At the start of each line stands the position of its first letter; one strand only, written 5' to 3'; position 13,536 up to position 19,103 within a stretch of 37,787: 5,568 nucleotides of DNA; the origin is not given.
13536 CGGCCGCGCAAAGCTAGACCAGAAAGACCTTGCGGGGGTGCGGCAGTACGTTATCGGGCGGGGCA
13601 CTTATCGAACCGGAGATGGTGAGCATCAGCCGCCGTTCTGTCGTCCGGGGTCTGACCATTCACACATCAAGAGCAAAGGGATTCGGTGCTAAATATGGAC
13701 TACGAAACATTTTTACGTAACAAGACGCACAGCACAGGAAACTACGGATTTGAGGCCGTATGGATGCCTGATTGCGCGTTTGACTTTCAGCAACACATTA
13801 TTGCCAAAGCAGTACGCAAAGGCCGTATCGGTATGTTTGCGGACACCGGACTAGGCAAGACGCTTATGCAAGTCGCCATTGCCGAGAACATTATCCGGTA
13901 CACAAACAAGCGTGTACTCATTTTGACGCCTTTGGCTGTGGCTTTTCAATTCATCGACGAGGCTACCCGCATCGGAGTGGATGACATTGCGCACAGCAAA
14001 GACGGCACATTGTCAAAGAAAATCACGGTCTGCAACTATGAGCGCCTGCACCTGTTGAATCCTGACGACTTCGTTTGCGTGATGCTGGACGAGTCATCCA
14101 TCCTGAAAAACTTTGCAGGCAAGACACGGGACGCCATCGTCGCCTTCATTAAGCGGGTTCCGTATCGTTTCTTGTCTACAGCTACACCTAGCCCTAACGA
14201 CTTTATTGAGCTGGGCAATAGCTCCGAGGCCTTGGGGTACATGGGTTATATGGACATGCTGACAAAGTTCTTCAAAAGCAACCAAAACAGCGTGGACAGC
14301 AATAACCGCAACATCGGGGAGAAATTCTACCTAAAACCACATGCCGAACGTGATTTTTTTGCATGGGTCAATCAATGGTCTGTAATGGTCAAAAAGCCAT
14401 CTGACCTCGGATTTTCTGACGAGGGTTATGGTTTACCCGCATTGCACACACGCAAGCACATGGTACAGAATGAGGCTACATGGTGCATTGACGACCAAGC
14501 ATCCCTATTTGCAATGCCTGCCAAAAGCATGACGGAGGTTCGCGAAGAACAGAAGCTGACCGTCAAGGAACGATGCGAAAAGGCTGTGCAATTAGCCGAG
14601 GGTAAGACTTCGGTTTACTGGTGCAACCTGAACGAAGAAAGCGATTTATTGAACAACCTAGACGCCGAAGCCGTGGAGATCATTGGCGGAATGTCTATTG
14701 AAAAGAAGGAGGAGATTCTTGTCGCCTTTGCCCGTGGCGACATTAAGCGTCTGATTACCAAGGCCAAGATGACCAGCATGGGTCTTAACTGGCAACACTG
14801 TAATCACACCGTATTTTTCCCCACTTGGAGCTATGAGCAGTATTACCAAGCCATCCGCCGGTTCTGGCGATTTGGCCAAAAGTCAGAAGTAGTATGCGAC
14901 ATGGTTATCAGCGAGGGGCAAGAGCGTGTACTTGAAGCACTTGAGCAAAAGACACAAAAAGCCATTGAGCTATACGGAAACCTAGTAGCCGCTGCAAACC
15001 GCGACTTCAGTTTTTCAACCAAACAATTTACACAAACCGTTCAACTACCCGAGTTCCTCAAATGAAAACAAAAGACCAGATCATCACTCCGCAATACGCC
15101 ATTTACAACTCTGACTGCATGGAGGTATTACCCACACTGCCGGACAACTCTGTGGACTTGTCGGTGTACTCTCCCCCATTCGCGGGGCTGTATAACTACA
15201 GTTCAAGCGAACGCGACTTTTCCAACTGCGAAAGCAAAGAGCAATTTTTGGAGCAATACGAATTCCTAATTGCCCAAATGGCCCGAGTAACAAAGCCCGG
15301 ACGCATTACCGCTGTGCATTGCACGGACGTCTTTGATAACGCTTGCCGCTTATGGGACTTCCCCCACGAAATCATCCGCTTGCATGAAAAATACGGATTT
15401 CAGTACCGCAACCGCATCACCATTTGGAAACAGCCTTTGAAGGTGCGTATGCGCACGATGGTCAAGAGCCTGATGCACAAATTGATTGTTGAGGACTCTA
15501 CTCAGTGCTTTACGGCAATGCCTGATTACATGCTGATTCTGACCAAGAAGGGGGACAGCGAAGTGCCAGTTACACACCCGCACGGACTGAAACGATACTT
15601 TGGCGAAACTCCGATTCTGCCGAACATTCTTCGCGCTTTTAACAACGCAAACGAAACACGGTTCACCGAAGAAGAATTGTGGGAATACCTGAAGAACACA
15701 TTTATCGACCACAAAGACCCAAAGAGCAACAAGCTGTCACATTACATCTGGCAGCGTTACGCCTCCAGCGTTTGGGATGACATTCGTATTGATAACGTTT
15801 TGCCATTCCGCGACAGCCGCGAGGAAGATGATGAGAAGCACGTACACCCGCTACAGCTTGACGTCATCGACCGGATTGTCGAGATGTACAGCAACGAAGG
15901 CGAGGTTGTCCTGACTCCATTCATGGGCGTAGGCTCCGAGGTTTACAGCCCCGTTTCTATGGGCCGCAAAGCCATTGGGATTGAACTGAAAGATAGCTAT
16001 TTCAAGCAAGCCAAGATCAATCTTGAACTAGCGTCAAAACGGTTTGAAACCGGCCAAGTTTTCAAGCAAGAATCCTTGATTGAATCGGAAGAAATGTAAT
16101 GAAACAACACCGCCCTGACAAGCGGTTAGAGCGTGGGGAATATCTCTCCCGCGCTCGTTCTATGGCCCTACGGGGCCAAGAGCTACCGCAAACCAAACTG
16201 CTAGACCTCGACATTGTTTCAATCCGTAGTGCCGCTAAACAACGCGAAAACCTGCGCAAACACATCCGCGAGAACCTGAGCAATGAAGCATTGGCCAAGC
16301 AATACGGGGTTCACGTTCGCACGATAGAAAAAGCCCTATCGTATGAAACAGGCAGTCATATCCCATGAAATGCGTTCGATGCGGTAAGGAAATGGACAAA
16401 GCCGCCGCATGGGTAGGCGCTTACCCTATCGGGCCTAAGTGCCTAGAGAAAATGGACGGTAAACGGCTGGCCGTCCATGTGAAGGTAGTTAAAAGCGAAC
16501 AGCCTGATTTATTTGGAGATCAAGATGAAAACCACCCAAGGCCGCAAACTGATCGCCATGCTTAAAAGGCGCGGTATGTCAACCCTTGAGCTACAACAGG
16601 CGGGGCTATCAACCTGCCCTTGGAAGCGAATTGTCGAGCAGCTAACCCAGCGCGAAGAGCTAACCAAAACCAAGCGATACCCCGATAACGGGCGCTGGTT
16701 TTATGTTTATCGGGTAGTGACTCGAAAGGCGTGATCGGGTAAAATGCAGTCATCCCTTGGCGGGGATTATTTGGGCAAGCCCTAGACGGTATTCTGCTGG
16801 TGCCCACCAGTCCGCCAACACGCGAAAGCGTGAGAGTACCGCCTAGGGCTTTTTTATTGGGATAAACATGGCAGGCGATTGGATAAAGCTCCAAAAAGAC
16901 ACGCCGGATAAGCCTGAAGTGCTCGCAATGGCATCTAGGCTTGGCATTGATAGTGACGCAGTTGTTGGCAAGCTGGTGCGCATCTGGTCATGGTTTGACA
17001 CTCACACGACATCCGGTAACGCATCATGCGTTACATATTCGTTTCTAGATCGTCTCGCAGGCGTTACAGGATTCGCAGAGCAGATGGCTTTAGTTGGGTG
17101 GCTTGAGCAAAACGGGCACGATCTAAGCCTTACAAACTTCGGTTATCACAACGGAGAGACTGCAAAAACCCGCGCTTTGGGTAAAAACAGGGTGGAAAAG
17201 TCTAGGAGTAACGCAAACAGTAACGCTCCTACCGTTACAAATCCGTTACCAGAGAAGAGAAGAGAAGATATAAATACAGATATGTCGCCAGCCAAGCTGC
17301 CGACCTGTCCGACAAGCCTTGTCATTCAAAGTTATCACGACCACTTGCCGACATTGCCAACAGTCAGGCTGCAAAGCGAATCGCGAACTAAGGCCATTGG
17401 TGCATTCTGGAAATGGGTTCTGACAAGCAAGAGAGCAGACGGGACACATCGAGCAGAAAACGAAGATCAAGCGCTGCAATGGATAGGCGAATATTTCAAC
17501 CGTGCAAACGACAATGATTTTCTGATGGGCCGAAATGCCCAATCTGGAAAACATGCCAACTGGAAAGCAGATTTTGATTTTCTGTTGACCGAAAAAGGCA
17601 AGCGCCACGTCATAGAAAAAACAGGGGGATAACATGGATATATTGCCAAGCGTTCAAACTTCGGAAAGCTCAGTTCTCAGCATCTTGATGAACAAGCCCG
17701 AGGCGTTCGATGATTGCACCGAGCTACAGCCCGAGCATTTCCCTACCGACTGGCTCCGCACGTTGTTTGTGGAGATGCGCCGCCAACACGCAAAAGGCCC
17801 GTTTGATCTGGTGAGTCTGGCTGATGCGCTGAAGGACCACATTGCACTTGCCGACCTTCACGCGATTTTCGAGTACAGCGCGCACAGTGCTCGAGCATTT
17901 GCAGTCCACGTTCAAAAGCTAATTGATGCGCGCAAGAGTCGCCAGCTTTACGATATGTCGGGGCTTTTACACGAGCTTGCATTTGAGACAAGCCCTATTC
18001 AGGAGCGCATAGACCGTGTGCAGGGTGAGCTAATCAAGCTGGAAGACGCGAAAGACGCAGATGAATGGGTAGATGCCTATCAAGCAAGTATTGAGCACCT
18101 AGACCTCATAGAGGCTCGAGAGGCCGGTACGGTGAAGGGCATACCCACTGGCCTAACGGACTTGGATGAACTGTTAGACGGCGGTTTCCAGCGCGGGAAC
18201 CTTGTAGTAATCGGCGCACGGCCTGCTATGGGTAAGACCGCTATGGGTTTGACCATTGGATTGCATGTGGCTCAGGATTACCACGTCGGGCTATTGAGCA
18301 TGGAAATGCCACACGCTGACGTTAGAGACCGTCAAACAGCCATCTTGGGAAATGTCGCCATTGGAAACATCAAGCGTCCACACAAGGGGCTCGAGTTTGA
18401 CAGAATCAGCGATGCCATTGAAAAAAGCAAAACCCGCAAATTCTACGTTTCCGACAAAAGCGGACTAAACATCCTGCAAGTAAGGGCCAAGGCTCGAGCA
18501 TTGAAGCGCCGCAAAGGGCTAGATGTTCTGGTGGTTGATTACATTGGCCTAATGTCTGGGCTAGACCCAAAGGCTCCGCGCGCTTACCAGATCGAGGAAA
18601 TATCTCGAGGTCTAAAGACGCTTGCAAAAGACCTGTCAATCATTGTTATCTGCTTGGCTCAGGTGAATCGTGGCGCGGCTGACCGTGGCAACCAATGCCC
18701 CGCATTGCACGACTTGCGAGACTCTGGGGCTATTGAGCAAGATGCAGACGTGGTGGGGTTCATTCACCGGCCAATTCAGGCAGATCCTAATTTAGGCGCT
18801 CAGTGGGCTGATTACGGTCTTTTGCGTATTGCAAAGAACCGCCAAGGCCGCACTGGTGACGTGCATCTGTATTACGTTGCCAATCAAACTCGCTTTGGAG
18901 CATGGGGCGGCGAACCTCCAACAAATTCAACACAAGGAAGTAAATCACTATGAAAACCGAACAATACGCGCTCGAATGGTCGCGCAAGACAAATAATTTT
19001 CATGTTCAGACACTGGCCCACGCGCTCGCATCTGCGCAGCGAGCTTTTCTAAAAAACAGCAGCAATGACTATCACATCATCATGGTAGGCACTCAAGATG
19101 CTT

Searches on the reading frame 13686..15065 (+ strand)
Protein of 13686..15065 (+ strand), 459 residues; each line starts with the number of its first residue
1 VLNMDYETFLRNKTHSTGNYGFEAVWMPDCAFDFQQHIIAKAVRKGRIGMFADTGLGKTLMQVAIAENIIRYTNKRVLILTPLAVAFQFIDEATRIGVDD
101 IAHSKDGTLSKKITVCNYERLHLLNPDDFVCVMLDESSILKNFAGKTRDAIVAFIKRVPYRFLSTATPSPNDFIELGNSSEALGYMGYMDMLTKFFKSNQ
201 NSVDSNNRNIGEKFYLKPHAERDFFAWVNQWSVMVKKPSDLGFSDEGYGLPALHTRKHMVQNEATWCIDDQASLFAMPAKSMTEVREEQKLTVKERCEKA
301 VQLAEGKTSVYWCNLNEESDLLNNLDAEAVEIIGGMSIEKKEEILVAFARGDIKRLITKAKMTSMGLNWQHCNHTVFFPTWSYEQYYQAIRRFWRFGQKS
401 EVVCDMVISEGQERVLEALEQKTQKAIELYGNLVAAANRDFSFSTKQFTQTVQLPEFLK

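Call 10: search_protein_families(library=pfam, proteins=[window:13686-15065:+])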
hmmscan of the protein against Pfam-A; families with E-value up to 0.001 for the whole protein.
window:13686-15065:+ (459 aa): 4 families
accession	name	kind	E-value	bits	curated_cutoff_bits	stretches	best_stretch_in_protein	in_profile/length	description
PF00271.37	Helicase_C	-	3e-10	40.8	23.5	1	299-397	8-110/110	Helicase conserved C-terminal domain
PF00176.29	SNF2-rel_dom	-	0.00012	21.7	24.9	0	49-89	20-66/290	SNF2-related domain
PF00270.35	DEAD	-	0.00022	21.4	26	1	34-142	3-131/167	DEAD/DEAH box helicase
PF04851.21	ResIII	-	0.00091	19.6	22.5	0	39-137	12-134/164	Type III restriction enzyme, res subunit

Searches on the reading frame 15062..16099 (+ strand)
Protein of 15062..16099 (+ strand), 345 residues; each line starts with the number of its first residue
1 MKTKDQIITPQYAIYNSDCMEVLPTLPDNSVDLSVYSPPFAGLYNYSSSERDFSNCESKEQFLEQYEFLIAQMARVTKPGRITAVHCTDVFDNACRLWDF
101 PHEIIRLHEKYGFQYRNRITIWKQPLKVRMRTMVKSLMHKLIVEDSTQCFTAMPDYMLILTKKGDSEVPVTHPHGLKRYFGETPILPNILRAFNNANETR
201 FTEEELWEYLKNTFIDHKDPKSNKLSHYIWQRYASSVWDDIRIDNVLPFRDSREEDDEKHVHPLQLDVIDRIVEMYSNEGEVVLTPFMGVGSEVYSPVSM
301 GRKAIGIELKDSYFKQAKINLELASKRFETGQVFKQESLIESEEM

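Call 10: search_protein_families(library=pfam, proteins=[window:15062-16099:+])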
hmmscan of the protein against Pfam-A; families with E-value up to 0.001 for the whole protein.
window:15062-16099:+ (345 aa): 1 family
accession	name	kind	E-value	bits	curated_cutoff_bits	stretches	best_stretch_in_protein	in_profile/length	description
PF01555.25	N6_N4_Mtase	-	7e-22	78.9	26.7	1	31-318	1-220/221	DNA methylase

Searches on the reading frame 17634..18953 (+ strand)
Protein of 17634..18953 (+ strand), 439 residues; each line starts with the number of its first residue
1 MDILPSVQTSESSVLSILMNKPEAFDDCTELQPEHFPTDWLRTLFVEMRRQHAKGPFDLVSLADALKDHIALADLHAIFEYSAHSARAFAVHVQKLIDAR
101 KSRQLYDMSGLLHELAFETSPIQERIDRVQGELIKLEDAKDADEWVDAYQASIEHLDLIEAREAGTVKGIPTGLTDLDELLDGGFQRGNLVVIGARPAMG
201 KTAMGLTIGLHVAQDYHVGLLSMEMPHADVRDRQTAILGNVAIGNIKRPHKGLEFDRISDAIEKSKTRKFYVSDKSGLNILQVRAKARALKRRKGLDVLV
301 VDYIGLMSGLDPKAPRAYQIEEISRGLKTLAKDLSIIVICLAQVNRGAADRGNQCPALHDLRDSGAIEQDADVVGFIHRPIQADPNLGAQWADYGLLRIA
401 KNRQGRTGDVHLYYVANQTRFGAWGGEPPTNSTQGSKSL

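Call 10: search_protein_families(library=pfam, proteins=[window:17634-18953:+])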
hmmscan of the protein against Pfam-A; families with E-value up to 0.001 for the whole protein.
window:17634-18953:+ (439 aa): 4 families
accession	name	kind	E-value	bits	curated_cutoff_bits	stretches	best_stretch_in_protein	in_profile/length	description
PF03796.21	DnaB_C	-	6.9e-69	232.5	27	1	169-421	1-253/255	DnaB-like helicase C terminal domain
PF13481.12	AAA_25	-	1.9e-09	37.9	27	1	168-347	13-193/195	AAA domain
PF00772.26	DnaB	-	2.7e-08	34.2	23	1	5-75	3-75/103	DnaB-like helicase N terminal domain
PF06745.19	ATPase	-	8e-06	25.8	26.6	1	170-327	1-151/231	KaiC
